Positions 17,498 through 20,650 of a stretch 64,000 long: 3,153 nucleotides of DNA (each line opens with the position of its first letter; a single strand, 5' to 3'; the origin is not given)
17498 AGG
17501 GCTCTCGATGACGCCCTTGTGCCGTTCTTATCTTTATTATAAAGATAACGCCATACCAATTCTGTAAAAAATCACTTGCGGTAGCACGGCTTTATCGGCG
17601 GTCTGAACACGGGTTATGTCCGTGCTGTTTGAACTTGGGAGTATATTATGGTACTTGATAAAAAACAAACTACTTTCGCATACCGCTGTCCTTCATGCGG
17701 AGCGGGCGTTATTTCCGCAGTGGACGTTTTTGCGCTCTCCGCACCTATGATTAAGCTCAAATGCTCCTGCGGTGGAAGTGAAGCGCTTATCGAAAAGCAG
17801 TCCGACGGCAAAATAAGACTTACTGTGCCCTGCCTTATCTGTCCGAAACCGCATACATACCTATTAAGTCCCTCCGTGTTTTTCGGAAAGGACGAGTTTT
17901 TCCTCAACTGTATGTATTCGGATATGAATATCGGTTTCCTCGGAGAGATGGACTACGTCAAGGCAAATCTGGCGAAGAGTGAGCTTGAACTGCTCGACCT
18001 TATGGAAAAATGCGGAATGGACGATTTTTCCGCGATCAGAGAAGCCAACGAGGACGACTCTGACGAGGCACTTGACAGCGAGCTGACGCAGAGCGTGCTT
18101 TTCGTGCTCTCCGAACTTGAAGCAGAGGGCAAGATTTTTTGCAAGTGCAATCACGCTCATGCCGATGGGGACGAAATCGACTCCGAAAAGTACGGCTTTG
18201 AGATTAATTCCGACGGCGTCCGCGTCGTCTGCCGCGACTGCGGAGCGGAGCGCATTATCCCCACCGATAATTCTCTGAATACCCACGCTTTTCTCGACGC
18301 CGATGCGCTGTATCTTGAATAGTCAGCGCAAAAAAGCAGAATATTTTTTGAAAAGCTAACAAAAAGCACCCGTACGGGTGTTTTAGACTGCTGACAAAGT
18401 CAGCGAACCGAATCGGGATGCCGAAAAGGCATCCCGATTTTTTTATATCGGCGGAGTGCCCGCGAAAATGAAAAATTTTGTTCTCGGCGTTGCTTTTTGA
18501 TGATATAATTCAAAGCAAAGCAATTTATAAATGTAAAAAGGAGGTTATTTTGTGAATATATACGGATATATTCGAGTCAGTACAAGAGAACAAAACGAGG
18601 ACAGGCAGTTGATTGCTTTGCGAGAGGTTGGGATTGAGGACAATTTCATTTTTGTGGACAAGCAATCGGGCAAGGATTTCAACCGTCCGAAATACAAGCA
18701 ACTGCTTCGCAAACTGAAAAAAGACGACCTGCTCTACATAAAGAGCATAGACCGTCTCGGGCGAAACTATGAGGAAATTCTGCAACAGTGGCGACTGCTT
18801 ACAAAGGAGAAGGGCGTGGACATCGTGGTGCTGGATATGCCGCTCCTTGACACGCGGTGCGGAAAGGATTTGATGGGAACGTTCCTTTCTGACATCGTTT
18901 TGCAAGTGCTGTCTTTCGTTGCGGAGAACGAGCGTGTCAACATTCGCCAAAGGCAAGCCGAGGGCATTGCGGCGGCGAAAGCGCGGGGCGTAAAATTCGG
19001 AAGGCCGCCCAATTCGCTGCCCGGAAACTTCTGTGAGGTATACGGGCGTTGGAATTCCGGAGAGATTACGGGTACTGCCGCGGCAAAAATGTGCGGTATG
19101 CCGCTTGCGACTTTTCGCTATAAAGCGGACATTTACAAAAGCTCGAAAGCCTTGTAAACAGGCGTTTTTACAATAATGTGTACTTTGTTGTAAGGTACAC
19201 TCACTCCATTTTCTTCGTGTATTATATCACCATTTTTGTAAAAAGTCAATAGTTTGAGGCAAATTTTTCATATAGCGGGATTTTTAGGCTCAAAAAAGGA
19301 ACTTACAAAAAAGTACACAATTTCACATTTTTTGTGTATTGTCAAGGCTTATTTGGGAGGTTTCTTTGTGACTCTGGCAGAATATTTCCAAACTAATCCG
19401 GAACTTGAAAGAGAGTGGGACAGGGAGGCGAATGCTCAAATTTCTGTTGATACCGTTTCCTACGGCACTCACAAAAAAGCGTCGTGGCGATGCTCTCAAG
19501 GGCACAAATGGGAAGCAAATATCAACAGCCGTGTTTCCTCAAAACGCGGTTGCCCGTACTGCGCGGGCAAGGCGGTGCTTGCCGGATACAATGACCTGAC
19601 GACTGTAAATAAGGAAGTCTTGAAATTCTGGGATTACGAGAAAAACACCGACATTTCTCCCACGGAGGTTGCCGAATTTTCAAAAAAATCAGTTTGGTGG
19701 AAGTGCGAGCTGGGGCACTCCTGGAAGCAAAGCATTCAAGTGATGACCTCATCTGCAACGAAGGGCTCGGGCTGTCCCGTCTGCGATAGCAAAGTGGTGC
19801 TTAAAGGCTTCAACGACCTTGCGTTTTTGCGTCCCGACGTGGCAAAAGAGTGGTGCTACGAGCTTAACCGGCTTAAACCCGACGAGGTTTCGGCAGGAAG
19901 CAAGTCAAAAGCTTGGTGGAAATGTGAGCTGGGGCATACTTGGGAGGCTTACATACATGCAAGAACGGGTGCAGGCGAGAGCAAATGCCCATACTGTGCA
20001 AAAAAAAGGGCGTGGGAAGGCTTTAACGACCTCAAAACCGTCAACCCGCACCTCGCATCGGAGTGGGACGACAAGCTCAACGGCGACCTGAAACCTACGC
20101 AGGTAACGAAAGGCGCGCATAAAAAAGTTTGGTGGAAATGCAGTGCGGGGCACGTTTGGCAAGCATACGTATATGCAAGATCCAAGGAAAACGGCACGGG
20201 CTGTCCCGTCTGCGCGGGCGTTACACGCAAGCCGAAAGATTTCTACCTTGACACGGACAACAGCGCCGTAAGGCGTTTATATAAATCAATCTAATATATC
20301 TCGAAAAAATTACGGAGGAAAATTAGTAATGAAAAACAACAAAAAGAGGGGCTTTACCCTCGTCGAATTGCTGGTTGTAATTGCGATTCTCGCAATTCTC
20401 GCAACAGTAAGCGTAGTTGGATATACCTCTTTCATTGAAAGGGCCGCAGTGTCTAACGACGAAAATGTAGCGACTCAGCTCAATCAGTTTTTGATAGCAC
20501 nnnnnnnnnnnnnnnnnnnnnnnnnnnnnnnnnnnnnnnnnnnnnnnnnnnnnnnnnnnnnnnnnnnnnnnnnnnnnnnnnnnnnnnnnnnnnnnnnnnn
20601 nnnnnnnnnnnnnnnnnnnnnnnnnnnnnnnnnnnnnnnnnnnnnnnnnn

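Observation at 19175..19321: Invertible promoter next to a serine recombinase, apparently locked OFF for a downstream surface-protein operon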

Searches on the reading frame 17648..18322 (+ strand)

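Call 5: search_protein_families(library=pfam, proteins=[window:17648-18322:+], max_evalue=0.01)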
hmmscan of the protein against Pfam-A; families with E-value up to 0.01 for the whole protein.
window:17648-18322:+ (224 aa): 1 family
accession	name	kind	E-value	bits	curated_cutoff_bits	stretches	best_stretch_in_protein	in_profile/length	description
PF17283.8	Zn_ribbon_SprT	-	0.0086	16.5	28.1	0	9-20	2-15/38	SprT-like zinc ribbon domain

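Call 6: search_protein_families(library=ncbifam, proteins=[window:17648-18322:+], max_evalue=0.01)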
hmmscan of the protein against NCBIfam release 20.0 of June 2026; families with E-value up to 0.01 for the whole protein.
window:17648-18322:+ (224 aa): 0 families

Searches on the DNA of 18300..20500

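Call 47: search_rna_families(source=window, start=18300, end=20500, threshold=evalue, max_evalue=1)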
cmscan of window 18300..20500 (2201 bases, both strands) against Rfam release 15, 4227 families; matches with E-value up to 1: 3.
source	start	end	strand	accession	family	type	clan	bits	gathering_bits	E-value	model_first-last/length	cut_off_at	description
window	18360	18440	-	RF01474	rli42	Gene; sRNA;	-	21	80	0.088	1-171/171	no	Listeia sRNA rli42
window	18412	18479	+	RF02523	ROSE_3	Cis-reg; thermoregulator;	-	19.3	43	0.61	1-69/69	no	Repression of heat shock gene expression (ROSE) element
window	20199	20330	-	RF02883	BcKCsr2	Gene; sRNA;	-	19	40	0.21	1-129/129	no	Burkholderia sRNA 2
